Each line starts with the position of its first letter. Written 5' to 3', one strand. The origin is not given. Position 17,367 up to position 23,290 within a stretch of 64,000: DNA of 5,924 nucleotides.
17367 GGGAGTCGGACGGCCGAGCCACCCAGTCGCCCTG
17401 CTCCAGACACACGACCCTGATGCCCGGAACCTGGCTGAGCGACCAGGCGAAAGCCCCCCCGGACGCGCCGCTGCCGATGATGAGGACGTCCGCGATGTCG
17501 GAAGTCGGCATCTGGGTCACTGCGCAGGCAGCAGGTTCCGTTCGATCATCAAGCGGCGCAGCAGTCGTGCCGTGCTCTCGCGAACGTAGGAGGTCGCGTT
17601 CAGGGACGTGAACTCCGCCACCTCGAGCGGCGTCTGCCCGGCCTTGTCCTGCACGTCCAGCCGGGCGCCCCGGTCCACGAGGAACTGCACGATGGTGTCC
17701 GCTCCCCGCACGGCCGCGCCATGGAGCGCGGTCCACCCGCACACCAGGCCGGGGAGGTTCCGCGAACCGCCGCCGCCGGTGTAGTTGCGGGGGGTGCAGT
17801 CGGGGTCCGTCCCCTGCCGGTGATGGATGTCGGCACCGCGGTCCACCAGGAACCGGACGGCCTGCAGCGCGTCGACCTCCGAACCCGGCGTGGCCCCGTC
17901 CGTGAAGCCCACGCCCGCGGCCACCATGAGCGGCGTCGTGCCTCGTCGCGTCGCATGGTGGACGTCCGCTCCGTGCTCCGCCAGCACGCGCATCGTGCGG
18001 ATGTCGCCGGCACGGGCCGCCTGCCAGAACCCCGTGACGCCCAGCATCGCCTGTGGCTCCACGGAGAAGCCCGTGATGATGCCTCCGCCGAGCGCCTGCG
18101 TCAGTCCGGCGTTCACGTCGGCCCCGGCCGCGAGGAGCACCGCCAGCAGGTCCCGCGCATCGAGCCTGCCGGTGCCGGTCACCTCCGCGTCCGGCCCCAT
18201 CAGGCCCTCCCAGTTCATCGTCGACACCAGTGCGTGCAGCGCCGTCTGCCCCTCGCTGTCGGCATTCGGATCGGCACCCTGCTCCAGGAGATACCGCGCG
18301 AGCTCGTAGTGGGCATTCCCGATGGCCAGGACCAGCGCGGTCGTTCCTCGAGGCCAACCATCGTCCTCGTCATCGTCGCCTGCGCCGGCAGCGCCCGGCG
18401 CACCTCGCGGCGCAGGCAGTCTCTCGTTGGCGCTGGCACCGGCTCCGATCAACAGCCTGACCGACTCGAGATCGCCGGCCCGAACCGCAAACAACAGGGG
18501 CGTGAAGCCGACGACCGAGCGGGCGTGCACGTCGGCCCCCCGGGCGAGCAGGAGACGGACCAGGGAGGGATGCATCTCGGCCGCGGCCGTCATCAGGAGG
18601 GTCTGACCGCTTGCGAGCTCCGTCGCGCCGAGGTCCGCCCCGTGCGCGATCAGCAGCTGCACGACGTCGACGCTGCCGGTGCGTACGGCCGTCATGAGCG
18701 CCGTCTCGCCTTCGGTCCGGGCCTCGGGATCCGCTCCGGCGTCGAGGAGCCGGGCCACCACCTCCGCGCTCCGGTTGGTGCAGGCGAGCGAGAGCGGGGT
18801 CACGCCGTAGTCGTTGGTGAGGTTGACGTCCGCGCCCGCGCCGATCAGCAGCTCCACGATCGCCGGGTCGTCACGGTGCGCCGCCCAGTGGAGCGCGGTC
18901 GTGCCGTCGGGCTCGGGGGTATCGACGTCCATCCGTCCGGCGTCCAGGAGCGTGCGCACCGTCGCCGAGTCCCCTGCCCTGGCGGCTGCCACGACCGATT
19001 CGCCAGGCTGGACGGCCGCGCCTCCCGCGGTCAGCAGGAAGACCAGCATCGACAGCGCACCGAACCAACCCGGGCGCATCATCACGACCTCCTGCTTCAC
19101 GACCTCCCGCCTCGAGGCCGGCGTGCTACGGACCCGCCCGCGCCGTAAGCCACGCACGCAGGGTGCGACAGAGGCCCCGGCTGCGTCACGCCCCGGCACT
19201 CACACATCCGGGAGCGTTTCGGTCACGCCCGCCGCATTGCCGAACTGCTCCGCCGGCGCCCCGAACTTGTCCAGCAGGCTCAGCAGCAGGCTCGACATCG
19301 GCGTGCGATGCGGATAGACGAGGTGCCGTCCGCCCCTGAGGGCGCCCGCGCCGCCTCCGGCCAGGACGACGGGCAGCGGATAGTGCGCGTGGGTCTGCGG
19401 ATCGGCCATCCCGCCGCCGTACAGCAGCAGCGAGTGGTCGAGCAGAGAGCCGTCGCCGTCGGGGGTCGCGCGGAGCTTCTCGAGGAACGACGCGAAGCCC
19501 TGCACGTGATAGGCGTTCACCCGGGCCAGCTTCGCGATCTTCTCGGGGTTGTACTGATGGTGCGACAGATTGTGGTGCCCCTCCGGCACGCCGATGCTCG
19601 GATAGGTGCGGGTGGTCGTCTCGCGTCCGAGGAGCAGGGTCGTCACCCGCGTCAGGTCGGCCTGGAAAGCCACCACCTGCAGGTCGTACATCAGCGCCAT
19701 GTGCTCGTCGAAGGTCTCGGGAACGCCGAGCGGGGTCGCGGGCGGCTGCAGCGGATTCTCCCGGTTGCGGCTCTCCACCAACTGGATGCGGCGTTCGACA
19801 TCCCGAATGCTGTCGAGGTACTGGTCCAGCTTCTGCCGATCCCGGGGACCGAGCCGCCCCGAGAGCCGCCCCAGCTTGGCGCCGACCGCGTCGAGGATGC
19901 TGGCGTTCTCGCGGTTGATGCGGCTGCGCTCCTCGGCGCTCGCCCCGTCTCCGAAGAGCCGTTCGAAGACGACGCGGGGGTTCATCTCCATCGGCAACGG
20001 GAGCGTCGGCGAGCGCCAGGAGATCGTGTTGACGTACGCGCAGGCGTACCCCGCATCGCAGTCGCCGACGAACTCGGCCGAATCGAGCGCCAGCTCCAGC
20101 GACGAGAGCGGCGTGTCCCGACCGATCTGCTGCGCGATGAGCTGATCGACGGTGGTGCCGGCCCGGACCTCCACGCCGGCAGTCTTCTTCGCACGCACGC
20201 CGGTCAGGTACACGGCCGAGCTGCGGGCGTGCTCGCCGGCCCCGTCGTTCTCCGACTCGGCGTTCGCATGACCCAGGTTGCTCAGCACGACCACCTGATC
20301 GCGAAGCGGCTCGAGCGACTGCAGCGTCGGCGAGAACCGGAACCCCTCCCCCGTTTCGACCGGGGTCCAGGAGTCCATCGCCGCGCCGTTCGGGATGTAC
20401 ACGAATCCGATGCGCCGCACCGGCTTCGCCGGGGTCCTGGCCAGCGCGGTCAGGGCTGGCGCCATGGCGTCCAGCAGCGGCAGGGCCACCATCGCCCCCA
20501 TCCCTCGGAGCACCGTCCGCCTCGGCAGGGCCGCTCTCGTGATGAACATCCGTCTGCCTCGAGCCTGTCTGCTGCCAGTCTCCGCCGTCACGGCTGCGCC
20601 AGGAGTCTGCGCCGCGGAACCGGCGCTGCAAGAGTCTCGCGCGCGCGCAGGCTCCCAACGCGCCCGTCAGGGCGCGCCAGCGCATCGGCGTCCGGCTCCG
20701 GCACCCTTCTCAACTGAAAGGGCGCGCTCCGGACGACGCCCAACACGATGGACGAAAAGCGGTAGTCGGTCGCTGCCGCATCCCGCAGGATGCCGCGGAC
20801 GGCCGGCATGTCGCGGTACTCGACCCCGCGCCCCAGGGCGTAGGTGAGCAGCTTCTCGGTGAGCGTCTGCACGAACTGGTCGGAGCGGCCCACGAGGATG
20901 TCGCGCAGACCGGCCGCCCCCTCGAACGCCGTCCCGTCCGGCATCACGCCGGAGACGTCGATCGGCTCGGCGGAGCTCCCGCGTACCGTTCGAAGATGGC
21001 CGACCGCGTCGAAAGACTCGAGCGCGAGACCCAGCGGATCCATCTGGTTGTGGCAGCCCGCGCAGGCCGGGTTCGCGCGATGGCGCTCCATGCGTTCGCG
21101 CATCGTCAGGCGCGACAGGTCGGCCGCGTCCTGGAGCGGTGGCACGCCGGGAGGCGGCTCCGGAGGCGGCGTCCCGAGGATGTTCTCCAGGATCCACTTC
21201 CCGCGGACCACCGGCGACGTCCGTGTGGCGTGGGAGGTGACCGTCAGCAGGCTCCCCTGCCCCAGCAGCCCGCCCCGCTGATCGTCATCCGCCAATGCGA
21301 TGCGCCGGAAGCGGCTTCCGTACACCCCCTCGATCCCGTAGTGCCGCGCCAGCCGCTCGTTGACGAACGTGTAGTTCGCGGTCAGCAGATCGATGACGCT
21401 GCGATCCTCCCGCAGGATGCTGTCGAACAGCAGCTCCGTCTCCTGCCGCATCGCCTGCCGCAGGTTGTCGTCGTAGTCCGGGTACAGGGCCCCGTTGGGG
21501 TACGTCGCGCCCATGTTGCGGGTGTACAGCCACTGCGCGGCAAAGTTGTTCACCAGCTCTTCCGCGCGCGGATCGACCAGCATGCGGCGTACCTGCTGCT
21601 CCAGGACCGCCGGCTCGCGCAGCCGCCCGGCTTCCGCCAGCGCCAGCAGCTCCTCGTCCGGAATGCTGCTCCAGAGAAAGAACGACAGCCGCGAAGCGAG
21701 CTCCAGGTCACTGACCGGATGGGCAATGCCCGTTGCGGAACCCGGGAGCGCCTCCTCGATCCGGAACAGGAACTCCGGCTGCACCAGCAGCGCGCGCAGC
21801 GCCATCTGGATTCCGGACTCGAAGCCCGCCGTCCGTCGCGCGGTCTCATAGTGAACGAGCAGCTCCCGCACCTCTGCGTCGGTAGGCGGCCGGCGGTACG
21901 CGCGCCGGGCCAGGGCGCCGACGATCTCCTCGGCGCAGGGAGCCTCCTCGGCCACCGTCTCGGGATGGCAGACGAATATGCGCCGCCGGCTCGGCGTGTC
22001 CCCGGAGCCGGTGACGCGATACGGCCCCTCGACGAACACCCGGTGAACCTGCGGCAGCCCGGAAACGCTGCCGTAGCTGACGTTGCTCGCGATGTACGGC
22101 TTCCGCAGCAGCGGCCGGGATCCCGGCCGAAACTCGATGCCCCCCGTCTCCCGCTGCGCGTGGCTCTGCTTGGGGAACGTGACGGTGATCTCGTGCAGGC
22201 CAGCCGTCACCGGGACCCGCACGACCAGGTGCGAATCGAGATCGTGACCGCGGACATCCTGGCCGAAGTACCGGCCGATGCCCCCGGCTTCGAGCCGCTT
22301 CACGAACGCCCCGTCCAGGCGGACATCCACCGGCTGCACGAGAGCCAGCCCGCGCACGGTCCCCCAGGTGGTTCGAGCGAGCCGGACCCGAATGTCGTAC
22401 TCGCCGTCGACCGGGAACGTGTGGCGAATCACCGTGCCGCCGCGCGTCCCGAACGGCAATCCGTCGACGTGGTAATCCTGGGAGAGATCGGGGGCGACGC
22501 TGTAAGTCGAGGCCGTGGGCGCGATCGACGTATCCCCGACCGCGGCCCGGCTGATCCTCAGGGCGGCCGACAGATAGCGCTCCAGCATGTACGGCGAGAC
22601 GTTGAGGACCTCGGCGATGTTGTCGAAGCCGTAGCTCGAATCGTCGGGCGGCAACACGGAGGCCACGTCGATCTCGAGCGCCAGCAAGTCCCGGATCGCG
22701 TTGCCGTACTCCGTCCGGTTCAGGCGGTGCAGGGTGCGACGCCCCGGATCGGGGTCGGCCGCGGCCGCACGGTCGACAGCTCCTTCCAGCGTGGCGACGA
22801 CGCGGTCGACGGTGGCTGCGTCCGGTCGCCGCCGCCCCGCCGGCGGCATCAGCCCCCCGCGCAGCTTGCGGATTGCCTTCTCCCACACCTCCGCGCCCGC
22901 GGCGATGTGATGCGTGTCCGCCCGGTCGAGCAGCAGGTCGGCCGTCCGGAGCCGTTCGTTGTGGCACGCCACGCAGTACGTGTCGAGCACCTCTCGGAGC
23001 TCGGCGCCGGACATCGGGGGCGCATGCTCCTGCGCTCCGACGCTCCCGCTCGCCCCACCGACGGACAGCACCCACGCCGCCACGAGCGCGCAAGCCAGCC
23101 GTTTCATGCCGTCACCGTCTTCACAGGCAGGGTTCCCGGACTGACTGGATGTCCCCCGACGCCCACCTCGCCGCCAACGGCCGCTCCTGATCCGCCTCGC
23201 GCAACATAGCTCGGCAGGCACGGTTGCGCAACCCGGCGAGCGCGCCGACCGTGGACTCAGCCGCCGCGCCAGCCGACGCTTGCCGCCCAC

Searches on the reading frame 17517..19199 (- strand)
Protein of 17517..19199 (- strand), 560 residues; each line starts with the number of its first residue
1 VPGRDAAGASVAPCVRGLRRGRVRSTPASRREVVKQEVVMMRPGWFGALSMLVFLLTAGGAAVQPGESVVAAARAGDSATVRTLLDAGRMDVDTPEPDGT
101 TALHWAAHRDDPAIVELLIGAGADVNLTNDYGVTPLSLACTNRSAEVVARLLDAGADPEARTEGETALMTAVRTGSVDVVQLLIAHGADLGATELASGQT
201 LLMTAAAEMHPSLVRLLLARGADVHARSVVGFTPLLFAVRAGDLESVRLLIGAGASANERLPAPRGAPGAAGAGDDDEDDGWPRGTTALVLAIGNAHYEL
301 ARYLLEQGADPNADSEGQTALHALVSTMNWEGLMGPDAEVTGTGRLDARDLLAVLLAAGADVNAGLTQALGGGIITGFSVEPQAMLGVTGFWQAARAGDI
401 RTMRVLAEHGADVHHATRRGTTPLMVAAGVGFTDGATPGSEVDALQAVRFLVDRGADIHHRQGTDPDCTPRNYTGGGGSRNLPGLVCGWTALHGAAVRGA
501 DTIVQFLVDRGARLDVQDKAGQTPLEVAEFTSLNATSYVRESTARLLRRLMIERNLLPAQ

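Call 35: search_protein_families(library=pfam, proteins=[window:17517-19199:-], max_evalue=0.001)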
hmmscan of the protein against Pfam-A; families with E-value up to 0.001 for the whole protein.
window:17517-19199:- (560 aa): 7 families
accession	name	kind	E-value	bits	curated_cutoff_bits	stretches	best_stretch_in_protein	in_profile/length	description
PF12796.13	Ank_2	-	1.3e-62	208.8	27.3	6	109-192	7-88/90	Ankyrin repeats (3 copies)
PF00023.36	Ank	-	2.2e-61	200.7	21.1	7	98-130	1-33/33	Ankyrin repeat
PF13857.12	Ank_5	-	3.1e-48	161.7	27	5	123-163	7-47/56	Ankyrin repeats (many copies)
PF13637.12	Ank_4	-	7.5e-48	159.9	22.7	5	203-251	2-50/50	Ankyrin repeats (many copies)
PF13606.12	Ank_3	-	5.4e-47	152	22.3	2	163-190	1-28/30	Ankyrin repeat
PF24521.3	Ank_KRIT1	-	3.1e-09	37.2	80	0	63-121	44-107/149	KRIT1 ankyrin-repeats domain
PF23745.1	ANK_LRRK2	-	1.9e-05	25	27.5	0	103-186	35-115/130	LRRK2 ANK repeat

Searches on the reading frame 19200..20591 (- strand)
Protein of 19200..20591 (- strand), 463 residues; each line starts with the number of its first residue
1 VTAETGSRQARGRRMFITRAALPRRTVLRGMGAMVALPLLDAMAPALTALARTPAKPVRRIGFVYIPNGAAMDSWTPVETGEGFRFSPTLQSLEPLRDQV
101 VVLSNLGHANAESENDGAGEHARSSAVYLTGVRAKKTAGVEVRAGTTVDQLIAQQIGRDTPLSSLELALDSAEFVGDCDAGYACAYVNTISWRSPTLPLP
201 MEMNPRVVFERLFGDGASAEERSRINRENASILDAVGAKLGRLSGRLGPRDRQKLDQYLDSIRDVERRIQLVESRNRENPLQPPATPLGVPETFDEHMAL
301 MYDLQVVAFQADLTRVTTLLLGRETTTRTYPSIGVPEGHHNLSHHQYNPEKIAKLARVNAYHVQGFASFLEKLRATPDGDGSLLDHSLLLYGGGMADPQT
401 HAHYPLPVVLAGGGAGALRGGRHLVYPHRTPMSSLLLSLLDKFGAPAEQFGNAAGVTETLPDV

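Call 35: search_protein_families(library=pfam, proteins=[window:19200-20591:-], max_evalue=0.001)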
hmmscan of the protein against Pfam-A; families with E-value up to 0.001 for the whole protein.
window:19200-20591:- (463 aa): 1 family
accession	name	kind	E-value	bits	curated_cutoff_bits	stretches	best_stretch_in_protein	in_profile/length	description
PF07586.16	HXXSHH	-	5.7e-99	332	30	1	60-367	1-307/307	Protein of unknown function (DUF1552)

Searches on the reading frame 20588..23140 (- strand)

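Call 35: search_protein_families(library=pfam, proteins=[window:20588-23140:-], max_evalue=0.001)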
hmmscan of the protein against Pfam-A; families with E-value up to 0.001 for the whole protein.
window:20588-23140:- (850 aa): 7 families
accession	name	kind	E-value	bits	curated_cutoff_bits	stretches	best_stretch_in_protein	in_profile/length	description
PF07631.16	PSD4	-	1e-49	168.8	23.3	1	477-603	2-128/128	Protein of unknown function (DUF1592)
PF07627.16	PSCyt3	-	3.2e-35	120.8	27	1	622-718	1-96/98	Protein of unknown function (DUF1588)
PF07624.16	PSD2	-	1.5e-24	85.9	25.8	1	735-808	1-74/74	Protein of unknown function (DUF1585)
PF07626.16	PSD3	-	4.6e-23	81.9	23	1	139-201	2-64/65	Protein of unknown function (DUF1587)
PF07637.16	PSD5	-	7.7e-18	65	34.2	1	402-462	1-62/62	Protein of unknown function (DUF1595)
PF13442.11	Cytochrome_CBB3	-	3.3e-05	24.6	27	0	47-116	5-66/68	Cytochrome C oxidase, cbb3-type, subunit III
PF07635.16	PSCyt1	-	6.5e-05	23.9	22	0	56-102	1-59/59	Planctomycete cytochrome C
